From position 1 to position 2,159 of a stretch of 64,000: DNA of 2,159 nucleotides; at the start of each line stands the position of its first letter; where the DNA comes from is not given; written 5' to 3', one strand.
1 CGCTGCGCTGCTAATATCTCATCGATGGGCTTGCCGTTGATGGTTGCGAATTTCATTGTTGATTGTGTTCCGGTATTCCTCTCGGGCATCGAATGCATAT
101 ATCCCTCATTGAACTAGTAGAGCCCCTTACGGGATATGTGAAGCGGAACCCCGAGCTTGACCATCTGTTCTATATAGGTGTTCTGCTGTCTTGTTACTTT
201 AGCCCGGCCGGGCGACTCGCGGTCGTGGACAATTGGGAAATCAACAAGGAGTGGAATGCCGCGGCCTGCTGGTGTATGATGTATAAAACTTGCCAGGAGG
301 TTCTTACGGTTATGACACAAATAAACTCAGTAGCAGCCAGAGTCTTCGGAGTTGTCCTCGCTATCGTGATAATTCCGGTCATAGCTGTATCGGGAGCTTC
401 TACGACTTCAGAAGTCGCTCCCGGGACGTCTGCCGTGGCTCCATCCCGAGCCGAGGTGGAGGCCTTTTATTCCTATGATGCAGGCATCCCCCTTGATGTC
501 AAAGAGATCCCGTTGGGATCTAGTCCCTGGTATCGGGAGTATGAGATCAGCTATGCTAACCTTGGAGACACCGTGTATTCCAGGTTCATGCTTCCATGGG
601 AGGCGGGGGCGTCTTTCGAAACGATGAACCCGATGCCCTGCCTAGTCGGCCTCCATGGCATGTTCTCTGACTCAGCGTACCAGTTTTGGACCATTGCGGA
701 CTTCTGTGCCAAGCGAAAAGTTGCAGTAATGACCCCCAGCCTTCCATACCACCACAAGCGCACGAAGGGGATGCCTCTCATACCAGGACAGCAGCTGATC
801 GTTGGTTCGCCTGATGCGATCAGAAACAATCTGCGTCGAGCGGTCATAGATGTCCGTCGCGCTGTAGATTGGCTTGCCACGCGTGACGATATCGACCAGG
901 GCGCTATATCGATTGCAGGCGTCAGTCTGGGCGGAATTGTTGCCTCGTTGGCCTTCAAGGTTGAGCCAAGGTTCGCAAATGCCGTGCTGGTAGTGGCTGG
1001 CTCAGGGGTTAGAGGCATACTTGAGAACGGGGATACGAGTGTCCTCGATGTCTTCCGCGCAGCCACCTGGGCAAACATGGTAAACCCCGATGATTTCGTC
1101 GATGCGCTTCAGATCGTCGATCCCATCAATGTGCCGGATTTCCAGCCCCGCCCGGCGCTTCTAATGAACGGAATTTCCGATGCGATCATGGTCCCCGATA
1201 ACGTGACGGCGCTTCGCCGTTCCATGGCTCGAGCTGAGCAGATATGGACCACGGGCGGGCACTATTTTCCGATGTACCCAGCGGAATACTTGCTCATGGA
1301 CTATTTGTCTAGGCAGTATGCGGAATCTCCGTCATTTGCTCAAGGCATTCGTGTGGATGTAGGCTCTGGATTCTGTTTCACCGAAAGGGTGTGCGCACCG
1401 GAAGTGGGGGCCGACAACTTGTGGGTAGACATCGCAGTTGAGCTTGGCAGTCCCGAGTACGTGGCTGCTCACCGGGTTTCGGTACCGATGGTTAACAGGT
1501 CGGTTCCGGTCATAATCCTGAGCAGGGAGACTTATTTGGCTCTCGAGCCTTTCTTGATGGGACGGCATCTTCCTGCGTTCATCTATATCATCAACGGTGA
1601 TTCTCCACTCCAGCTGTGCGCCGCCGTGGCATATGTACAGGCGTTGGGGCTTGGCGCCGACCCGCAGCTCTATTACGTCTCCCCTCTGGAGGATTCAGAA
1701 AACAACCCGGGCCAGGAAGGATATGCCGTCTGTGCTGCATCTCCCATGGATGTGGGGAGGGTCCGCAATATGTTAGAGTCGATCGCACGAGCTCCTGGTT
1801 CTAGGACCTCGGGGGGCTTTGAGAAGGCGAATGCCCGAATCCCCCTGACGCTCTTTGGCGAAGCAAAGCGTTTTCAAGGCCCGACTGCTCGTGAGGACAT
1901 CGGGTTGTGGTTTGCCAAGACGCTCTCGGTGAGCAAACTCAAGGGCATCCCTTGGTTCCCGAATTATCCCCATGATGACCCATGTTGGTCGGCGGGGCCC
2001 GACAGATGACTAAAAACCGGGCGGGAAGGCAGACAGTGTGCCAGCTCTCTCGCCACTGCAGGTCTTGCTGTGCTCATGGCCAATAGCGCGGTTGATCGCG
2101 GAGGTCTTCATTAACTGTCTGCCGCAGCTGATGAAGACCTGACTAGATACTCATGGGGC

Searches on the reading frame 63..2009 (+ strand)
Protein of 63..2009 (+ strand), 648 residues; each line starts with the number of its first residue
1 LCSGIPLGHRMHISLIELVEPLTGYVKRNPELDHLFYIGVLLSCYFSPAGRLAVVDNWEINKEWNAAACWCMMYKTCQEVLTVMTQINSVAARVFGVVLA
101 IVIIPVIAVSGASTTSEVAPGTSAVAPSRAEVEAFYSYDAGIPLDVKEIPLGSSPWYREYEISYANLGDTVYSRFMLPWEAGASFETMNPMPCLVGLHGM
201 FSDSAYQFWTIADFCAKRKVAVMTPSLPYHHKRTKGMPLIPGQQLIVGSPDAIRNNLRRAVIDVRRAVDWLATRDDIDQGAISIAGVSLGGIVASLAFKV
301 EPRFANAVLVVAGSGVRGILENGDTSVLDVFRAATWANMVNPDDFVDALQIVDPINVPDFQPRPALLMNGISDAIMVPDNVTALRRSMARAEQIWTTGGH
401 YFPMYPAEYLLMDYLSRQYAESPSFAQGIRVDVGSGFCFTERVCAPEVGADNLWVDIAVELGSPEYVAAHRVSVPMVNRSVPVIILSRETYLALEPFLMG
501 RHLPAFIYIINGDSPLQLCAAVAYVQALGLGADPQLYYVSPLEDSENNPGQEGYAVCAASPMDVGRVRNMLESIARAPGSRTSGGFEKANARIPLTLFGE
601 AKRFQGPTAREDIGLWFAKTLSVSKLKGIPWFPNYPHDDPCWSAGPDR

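Call 56: search_protein_families(library=pfam, proteins=[window:63-2009:+], max_evalue=0.00001)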
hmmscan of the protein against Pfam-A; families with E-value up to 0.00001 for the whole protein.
window:63-2009:+ (648 aa): 2 families
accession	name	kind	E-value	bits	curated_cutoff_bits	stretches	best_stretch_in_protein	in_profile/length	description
PF00326.27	Peptidase_S9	-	1.6e-06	28.2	22.6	1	259-390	43-172/213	Prolyl oligopeptidase family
PF12697.13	Abhydrolase_6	-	9.3e-06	26.9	26.3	1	194-349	1-134/217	Alpha/beta hydrolase family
